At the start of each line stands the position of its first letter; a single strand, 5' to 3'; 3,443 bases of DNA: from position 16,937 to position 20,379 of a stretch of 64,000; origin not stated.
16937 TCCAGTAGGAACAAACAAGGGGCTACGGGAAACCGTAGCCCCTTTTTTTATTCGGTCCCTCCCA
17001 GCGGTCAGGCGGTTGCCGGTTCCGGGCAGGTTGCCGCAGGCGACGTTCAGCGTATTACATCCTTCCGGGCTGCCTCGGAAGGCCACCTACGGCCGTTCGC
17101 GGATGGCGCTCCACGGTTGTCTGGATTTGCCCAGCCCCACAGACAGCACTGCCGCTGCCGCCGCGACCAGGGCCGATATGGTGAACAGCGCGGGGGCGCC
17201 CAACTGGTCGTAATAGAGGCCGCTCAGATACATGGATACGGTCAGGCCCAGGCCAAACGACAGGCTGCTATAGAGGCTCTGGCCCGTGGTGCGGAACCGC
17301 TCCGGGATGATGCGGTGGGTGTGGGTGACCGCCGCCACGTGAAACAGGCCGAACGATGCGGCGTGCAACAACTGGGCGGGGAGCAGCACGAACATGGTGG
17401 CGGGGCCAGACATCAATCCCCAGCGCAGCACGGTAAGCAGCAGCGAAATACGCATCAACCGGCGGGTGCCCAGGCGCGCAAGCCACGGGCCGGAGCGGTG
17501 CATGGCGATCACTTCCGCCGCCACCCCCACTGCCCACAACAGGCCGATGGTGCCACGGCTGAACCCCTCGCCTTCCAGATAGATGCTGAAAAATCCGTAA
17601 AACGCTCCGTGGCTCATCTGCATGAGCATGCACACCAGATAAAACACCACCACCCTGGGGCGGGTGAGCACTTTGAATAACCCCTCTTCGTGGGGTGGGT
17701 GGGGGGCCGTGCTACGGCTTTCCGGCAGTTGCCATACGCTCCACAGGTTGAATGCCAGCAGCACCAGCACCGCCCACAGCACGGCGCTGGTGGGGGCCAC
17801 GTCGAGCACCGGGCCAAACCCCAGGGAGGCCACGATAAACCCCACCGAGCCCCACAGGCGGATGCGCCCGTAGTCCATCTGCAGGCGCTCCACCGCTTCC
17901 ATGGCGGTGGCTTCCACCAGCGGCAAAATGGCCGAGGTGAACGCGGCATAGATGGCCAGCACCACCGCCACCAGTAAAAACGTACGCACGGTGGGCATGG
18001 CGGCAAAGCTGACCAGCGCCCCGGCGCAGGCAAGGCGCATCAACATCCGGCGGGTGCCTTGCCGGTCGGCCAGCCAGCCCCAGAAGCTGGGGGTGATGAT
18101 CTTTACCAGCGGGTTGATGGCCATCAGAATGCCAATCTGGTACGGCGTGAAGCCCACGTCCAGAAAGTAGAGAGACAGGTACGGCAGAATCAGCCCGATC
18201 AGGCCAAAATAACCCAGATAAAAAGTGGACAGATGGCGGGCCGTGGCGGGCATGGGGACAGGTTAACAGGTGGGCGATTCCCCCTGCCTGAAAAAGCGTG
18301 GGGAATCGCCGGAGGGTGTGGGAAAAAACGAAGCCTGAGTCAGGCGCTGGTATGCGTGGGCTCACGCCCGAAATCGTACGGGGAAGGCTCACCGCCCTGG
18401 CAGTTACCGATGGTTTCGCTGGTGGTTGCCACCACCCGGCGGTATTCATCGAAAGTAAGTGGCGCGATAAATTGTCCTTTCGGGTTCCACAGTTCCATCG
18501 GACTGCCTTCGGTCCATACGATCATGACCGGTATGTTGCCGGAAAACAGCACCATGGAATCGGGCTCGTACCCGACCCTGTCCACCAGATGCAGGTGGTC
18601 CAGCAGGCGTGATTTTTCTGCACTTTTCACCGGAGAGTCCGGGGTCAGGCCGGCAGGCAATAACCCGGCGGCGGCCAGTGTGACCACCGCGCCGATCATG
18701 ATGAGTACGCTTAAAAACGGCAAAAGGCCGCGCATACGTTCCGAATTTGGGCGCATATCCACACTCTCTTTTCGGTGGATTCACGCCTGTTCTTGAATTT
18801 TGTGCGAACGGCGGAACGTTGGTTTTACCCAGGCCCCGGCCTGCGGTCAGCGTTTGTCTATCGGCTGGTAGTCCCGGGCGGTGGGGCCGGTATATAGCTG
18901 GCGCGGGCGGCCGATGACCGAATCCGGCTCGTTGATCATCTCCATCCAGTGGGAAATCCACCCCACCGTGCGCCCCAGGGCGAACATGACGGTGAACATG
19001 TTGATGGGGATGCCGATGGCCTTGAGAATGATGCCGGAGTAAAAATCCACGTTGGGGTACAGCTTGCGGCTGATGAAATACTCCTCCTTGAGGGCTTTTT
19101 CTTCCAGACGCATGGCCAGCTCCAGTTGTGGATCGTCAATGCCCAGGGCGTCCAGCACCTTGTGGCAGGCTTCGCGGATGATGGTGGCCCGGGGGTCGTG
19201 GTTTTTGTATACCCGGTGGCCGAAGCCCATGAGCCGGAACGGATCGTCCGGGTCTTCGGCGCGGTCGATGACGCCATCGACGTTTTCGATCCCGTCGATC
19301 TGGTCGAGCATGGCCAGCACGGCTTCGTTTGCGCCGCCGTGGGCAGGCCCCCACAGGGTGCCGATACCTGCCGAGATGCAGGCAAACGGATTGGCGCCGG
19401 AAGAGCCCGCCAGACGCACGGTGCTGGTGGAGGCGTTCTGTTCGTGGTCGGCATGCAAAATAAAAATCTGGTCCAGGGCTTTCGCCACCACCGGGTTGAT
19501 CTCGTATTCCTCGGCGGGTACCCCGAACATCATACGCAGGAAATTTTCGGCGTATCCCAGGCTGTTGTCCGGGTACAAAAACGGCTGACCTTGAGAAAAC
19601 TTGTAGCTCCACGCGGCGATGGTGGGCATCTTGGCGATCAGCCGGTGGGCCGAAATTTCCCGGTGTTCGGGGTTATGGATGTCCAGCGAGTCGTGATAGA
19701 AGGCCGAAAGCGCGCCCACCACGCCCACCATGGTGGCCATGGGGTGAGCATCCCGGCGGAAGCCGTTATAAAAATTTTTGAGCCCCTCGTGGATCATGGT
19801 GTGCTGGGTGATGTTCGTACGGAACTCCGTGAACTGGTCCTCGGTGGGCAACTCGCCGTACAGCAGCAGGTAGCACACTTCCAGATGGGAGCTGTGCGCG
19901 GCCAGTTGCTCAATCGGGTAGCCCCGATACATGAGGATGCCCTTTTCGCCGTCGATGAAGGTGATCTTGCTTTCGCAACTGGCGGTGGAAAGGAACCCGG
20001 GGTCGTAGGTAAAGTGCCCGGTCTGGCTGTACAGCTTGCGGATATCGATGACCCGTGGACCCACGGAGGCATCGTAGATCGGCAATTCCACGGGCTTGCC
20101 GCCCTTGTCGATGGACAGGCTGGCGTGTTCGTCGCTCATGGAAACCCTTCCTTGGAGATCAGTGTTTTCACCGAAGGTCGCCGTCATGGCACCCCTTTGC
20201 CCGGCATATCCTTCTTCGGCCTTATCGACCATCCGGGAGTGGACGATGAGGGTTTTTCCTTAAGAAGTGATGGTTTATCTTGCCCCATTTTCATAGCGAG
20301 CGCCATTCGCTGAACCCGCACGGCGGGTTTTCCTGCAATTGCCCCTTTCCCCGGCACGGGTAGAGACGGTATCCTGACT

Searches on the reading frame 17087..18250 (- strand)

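Call 48: search_protein_families(library=pfam, proteins=[window:17087-18250:-], max_evalue=0.00001)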
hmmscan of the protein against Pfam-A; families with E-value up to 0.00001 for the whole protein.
window:17087-18250:- (387 aa): 4 families
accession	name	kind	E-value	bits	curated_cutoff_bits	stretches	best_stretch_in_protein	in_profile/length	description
PF12832.13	MFS_1_like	-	8.2e-94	315.1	25.2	1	6-357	3-372/373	MFS_1 like family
PF07690.21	MFS_1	-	8.6e-29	101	33.4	2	11-245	5-250/347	Major Facilitator Superfamily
PF03825.22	Nuc_H_symport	-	1e-27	97.6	25.9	1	14-362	14-377/400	Nucleoside H+ symporter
PF01306.25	LacY_symp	-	1e-09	38.2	24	1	8-378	13-404/413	LacY proton/sugar symporter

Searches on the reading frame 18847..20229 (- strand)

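Call 48: search_protein_families(library=pfam, proteins=[window:18847-20229:-], max_evalue=0.00001)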
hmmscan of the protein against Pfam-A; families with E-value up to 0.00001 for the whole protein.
window:18847-20229:- (460 aa): 1 family
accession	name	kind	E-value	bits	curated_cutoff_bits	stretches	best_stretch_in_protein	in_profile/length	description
PF00285.26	Citrate_synt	-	5.5e-139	463.6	27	1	78-443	1-357/357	Citrate synthase, C-terminal domain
